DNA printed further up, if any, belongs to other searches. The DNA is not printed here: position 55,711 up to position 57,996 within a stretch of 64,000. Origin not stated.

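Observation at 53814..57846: PFL-like glycyl radical enzyme (661 aa) without an adjacent activase, co-oriented with a GH78 rhamnosidase, a 2-hydroxyacid dehydrogenase and a GDPD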

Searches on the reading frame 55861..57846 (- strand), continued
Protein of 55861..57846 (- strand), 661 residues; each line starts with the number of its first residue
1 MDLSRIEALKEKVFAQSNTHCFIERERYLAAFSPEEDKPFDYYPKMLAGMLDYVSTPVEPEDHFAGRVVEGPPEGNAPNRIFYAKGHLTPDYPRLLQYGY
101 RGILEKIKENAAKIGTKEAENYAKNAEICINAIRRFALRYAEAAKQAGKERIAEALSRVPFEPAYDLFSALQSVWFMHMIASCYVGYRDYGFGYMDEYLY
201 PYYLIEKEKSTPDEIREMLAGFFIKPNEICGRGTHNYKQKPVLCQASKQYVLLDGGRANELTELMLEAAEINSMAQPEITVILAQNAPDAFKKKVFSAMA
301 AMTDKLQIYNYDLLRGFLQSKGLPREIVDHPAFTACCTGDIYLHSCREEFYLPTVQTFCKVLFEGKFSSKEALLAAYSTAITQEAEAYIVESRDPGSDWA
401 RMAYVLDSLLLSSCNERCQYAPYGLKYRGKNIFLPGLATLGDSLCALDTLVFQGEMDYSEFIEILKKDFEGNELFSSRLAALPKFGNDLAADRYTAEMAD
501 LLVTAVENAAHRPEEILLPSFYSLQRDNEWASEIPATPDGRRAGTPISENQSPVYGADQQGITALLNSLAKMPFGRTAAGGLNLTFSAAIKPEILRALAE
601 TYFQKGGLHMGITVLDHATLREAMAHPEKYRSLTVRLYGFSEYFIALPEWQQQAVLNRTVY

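Call 11: find_homologous_proteins(query=window:55861-57846:-)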
Query window:55861-57846:- (661 aa): 338 proteins with E <= 0.001 among 8000 candidates; the best 120 are listed.
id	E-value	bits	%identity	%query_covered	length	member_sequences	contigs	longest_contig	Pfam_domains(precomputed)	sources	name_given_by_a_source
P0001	0.0e+0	1517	100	100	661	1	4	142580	PF02901.21,PF01228.27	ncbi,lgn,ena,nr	ncbi:MAG: hypothetical protein IJ043_04850 [Clostridia bacterium]|nr:hypothetical protein [Clostridi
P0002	0.0e+0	1223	81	100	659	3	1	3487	PF02901.21,PF01228.27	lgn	-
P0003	0.0e+0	1139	74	100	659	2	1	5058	PF02901.21,PF01228.27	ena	-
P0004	0.0e+0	1134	75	100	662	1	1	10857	PF02901.21,PF01228.27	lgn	-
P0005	0.0e+0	1088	72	100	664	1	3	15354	PF02901.21,PF01228.27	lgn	-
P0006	0.0e+0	1053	70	99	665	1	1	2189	PF02901.21,PF01228.27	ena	-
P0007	0.0e+0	1051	68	99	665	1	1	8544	PF02901.21,PF01228.27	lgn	-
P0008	0.0e+0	1049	71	98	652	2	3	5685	PF02901.21,PF01228.27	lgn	-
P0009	0.0e+0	1049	69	100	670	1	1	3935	PF02901.21,PF01228.27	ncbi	-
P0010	0.0e+0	1047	67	100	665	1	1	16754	PF02901.21,PF01228.27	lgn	-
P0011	0.0e+0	1042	69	100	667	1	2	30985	PF02901.21,PF01228.27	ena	-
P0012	0.0e+0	1038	68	100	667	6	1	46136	PF02901.21,PF01228.27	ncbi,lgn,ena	-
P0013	0.0e+0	1037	67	100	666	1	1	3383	PF02901.21,PF01228.27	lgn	-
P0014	0.0e+0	1035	68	100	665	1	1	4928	PF02901.21,PF01228.27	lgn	-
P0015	0.0e+0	1032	68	99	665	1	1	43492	PF02901.21,PF01228.27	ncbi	-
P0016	0.0e+0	1029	67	99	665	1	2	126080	PF02901.21,PF01228.27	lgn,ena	-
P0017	0.0e+0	1027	69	98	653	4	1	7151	PF02901.21,PF01228.27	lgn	-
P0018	0.0e+0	1026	67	100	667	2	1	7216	PF02901.21,PF01228.27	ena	-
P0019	0.0e+0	1025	68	100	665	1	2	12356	PF02901.21,PF01228.27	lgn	-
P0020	0.0e+0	1025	66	100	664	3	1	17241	PF02901.21,PF01228.27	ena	-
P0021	0.0e+0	1024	68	100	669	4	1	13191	PF02901.21,PF01228.27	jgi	jgi:formate C-acetyltransferase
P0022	0.0e+0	1024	68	100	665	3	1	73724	PF02901.21,PF01228.27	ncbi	-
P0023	0.0e+0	1022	66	100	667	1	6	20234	PF02901.21,PF01228.27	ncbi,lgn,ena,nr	ncbi:MAG: hypothetical protein IJ011_03580 [Clostridia bacterium]|nr:hypothetical protein [Clostridi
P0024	0.0e+0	1021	67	100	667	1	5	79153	PF02901.21,PF01228.27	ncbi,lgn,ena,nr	ncbi:MAG: hypothetical protein IJY50_06770 [Clostridia bacterium]|nr:hypothetical protein [Clostridi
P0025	0.0e+0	1020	65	100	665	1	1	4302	PF02901.21,PF01228.27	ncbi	-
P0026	0.0e+0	1018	67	100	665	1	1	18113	PF02901.21,PF01228.27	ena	-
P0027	0.0e+0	1017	66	100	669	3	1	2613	PF02901.21,PF01228.27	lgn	-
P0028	0.0e+0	1016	67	100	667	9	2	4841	PF02901.21,PF01228.27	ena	-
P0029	0.0e+0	1015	67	100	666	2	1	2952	PF02901.21,PF01228.27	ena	-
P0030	0.0e+0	1013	66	100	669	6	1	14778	PF02901.21,PF01228.27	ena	-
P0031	0.0e+0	1012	67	99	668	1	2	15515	PF02901.21,PF01228.27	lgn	-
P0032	3.1e-298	1009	66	100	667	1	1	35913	PF02901.21,PF01228.27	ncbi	-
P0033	1.4e-297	1007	66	100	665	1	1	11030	PF02901.21,PF01228.27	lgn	-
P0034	2.1e-297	1006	66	100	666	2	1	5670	PF02901.21,PF01228.27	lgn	-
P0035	2.5e-297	1006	65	100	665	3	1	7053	PF02901.21,PF01228.27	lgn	-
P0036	3.0e-297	1005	65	100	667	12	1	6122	PF02901.21,PF01228.27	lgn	-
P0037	1.7e-296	1003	65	100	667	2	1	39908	PF02901.21,PF01228.27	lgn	-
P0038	6.3e-296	1001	67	100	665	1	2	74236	PF02901.21,PF01228.27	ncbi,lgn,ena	-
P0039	1.1e-294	997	65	99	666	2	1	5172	PF02901.21,PF01228.27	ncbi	-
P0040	4.4e-294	995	65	99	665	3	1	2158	PF02901.21,PF01228.27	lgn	-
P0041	9.1e-294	994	66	100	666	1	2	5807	PF02901.21,PF01228.27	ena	-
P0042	1.3e-293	993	66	100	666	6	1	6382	PF02901.21,PF01228.27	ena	-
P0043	3.6e-293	992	65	100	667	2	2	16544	PF02901.21,PF01228.27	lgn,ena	-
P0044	9.8e-293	991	66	100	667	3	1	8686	PF02901.21,PF01228.27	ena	-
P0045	1.7e-292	990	66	99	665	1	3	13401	PF02901.21,PF01228.27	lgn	-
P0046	2.9e-292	989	64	100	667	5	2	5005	PF02901.21,PF01228.27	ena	-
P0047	1.6e-291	987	63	100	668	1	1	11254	PF02901.21,PF01228.27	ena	-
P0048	1.7e-291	986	66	100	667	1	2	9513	PF02901.21,PF01228.27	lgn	-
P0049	2.9e-291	986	64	100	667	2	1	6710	PF02901.21,PF01228.27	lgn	-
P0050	4.8e-291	985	65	100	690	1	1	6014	PF02901.21,PF01228.27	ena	-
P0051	6.3e-291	985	65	100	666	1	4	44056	PF02901.21,PF01228.27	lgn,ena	-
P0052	6.6e-291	984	65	100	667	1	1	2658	PF02901.21,PF01228.27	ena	-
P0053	3.7e-290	982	64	100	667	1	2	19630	PF02901.21,PF01228.27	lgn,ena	-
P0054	7.2e-290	981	63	100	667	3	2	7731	PF02901.21,PF01228.27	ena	-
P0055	7.8e-290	981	65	100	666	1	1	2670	PF02901.21,PF01228.27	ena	-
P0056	4.5e-289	978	64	100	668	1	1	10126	PF02901.21,PF01228.27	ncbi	-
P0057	3.6e-287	972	64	99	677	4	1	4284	PF02901.21,PF01228.27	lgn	-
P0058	3.7e-287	972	63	100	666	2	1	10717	PF02901.21,PF01228.27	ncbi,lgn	-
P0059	1.6e-286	970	63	100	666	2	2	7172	PF02901.21,PF01228.27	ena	-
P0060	1.1e-285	967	65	100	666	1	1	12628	PF02901.21,PF01228.27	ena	-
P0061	5.4e-285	965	64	100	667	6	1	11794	PF02901.21,PF01228.27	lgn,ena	-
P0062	2.6e-284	963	63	100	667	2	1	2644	PF02901.21,PF01228.27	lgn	-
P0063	8.0e-284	961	63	100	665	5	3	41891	PF02901.21,PF01228.27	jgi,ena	-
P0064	6.7e-283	958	63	100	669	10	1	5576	PF02901.21,PF01228.27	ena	-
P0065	6.7e-283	958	63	100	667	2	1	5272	PF02901.21,PF01228.27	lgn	-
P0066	8.8e-283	958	63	99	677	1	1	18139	PF02901.21,PF01228.27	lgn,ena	-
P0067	3.9e-282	955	63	100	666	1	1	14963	PF02901.21,PF01228.27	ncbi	-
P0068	4.6e-282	955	62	100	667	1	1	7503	PF02901.21,PF01228.27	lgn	-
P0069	3.3e-281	952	64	100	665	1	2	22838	PF02901.21,PF01228.27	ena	-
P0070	1.3e-280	950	62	100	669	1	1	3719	PF02901.21,PF01228.27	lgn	-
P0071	4.2e-279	945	62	100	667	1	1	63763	PF02901.21,PF01228.27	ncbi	-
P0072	6.5e-279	945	62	100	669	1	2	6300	PF02901.21,PF01228.27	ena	-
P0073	1.0e-278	944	63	100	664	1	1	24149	PF02901.21,PF01228.27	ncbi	-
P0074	1.1e-278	944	62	99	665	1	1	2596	PF02901.21,PF01228.27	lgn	-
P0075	2.4e-278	943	62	99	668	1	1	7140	PF02901.21,PF01228.27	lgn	-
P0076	8.0e-276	935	61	100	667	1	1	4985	PF02901.21,PF01228.27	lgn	-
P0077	1.1e-274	931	62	100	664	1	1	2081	PF02901.21,PF01228.27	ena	-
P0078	2.7e-273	926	61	100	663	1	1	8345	PF02901.21,PF01228.27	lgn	-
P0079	2.5e-272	923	61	100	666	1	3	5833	PF02901.21,PF01228.27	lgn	-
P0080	2.8e-272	923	62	99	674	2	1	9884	PF02901.21,PF01228.27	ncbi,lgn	-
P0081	8.1e-270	915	61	100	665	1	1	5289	PF02901.21,PF01228.27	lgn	-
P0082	6.0e-269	912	61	100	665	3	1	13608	PF02901.21,PF01228.27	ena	-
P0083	1.5e-267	907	60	99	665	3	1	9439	PF02901.21,PF01228.27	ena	-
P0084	9.6e-267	905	62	98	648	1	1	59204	PF02901.21,PF01228.27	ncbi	-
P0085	2.3e-265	900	59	100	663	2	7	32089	PF02901.21,PF01228.27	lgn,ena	-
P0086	1.2e-258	878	58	100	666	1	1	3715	PF02901.21,PF01228.27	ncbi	-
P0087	1.2e-257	875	58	100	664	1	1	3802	PF02901.21,PF01228.27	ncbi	-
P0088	1.4e-255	868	58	100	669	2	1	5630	PF02901.21,PF01228.27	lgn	-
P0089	4.0e-254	863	60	100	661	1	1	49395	PF02901.21,PF01228.27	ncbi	-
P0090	1.3e-250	851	58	99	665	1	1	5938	PF02901.21,PF01228.27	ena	-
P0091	5.1e-250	849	57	99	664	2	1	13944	PF02901.21,PF01228.27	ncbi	-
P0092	2.9e-247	840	56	100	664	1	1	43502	PF02901.21,PF01228.27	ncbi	-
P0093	1.8e-244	831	56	99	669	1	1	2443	PF02901.21,PF01228.27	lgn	-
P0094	2.9e-244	830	57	100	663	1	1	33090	PF02901.21,PF01228.27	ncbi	-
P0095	1.4e-237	808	55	99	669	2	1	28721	PF02901.21,PF01228.27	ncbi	-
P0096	2.2e-230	785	54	100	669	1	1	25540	PF02901.21,PF01228.27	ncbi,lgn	-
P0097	5.5e-224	763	68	73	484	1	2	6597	PF02901.21,PF01228.27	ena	-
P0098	3.3e-217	741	53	99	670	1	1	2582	PF02901.21,PF01228.27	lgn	-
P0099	1.9e-216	738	67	73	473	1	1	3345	PF02901.21,PF01228.27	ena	-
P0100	8.3e-214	730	52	100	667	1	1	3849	PF02901.21,PF01228.27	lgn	-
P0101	2.7e-213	728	66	73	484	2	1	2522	PF02901.21,PF01228.27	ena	-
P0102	4.7e-213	727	51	100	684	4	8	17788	PF02901.21,PF01228.27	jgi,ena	-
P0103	1.7e-210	719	52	100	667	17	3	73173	PF02901.21,PF01228.27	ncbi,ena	-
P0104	7.1e-210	717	51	99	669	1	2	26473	PF02901.21,PF01228.27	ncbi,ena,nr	ncbi:MAG: hypothetical protein IJY04_07030 [Clostridia bacterium]|nr:hypothetical protein [Clostridi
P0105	8.5e-210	717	49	99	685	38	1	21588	PF02901.21,PF01228.27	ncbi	-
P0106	1.8e-209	715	50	100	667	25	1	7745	PF02901.21,PF01228.27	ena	-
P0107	4.6e-209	714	49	100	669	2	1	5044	PF02901.21,PF01228.27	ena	-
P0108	5.6e-209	714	49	100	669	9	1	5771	PF02901.21,PF01228.27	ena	-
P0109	1.2e-208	713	51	100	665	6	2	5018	PF02901.21,PF01228.27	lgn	-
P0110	3.3e-208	711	50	100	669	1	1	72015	PF02901.21,PF01228.27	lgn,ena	-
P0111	3.6e-208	711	51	100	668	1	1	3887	PF02901.21,PF01228.27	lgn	-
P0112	5.0e-208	711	51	99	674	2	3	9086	PF02901.21,PF01228.27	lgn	-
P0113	1.0e-207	710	51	99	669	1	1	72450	PF02901.21,PF01228.27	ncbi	-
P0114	1.6e-207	709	50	100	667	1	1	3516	PF02901.21,PF01228.27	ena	-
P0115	1.6e-207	709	51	99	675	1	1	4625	PF02901.21,PF01228.27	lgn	-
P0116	6.2e-207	707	50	100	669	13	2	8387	PF02901.21,PF01228.27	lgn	-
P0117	8.7e-207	707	50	100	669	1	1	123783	PF02901.21,PF01228.27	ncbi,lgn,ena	-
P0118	1.0e-206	706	50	100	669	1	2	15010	PF02901.21,PF01228.27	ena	-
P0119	1.4e-206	706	50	100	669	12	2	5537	PF02901.21,PF01228.27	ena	-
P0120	2.3e-206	705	49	99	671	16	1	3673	PF02901.21,PF01228.27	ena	-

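Call 14: find_encoding_contigs(protein=P0016, flank=10000, max_places=3)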
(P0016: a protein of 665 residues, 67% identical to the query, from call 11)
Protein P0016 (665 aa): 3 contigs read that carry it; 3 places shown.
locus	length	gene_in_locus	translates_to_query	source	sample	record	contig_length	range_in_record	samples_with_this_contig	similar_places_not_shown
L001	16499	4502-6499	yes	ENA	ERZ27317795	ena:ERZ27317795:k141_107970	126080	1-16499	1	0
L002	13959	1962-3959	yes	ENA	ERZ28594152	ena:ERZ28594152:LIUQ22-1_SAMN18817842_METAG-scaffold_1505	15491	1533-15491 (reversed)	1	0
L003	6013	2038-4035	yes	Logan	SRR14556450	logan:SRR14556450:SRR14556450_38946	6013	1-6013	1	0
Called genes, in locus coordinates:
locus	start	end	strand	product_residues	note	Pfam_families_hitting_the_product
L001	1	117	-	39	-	?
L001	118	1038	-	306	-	PF13730:HTH_36 (faint), PF19481:DUF6017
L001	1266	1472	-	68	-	PF12728:HTH_17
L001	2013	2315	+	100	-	-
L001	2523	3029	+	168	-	-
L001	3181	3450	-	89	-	-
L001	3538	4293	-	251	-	PF08220:HTH_DeoR, PF08279:HTH_11 (weak), PF00455:DeoRC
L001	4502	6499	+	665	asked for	PF02901:PFL-like, PF01228:Gly_radical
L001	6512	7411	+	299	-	PF13353:Fer4_12, PF04055:Radical_SAM, PF13237:Fer4_10 (faint)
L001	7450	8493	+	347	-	PF00389:2-Hacid_dh, PF02826:2-Hacid_dh_C, PF00670:AdoHcyase_NAD (weak)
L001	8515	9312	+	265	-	PF03009:GDPD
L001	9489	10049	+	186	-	PF04542:Sigma70_r2, PF08281:Sigma70_r4_2, PF04545:Sigma70_r4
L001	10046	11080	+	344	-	-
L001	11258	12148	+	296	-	PF00753:Lactamase_B, PF12706:Lactamase_B_2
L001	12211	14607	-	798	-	PF17132:Glyco_hydro_106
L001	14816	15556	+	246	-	PF23441:SDR (faint), PF00106:adh_short, PF08659:KR, PF13561:adh_short_C2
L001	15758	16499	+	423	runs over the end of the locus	-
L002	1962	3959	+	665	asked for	PF02901:PFL-like, PF01228:Gly_radical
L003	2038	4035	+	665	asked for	PF02901:PFL-like, PF01228:Gly_radical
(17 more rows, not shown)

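Call 15: find_encoding_contigs(protein=P0117, flank=10000, max_places=3)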
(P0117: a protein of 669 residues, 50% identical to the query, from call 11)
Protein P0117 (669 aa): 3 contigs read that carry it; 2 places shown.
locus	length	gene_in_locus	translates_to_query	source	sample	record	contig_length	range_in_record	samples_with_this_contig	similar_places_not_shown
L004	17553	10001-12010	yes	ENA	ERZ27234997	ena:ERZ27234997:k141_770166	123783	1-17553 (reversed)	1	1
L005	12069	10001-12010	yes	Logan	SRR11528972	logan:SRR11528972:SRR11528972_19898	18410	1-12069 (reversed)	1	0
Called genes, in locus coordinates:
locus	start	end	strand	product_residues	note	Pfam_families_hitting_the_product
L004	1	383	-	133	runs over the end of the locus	PF04138:GtrA_DPMS_TM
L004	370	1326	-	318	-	PF00535:Glycos_transf_2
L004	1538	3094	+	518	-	PF13425:O-antigen_lig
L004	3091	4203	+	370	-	PF13439:Glyco_transf_4, PF00534:Glycos_transf_1, PF13692:Glyco_trans_1_4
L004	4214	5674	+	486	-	PF01943:Polysacc_synt, PF13440:Polysacc_synt_3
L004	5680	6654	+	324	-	PF00535:Glycos_transf_2, PF10111:Glyco_tranf_2_2, PF13641:Glyco_tranf_2_3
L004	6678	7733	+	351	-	PF13469:Sulfotransfer_3 (weak)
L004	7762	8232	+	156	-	PF08660:Alg14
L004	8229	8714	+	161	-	PF04101:Glyco_tran_28_C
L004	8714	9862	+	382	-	PF20706:GT4-conflict (weak), PF00534:Glycos_transf_1, PF13692:Glyco_trans_1_4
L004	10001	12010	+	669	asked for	PF02901:PFL-like, PF01228:Gly_radical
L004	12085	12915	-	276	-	PF04018:VCA0040-like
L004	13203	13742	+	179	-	PF12822:ECF_trnsprt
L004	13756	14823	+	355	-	PF00485:PRK (weak)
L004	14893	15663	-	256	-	PF02311:AraC_binding, PF07883:Cupin_2, PF00165:HTH_AraC (weak), PF12833:HTH_18, PF00165:HTH_AraC (weak)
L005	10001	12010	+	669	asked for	PF02901:PFL-like, PF01228:Gly_radical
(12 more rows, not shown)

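Call 17: find_encoding_contigs(protein=P0001, flank=10000, max_places=4)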
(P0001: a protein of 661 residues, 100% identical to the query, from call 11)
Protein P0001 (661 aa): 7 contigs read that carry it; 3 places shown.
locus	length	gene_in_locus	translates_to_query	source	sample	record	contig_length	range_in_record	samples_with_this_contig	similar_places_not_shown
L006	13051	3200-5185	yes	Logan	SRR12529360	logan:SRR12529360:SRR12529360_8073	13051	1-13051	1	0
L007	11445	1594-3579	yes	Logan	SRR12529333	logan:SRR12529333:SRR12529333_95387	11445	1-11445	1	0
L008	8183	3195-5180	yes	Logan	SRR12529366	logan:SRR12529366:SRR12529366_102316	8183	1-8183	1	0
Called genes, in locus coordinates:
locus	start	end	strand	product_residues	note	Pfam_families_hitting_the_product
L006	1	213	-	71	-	?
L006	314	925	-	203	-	PF00963:Cohesin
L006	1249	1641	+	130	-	-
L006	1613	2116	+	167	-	-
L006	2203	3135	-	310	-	PF13545:HTH_Crp_2 (weak), PF04198:Sugar-bind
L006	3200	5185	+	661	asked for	PF02901:PFL-like, PF01228:Gly_radical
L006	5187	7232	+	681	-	PF17389:Bac_rhamnosid6H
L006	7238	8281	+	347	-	PF00389:2-Hacid_dh, PF02826:2-Hacid_dh_C, PF00670:AdoHcyase_NAD (weak)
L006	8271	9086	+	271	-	PF03009:GDPD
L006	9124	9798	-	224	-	-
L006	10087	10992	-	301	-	-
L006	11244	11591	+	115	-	PF03551:PadR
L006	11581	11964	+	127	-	PF19615:DUF6120, PF22564:HAAS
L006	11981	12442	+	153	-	-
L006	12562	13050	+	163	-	?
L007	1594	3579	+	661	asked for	PF02901:PFL-like, PF01228:Gly_radical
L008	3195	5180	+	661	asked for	PF02901:PFL-like, PF01228:Gly_radical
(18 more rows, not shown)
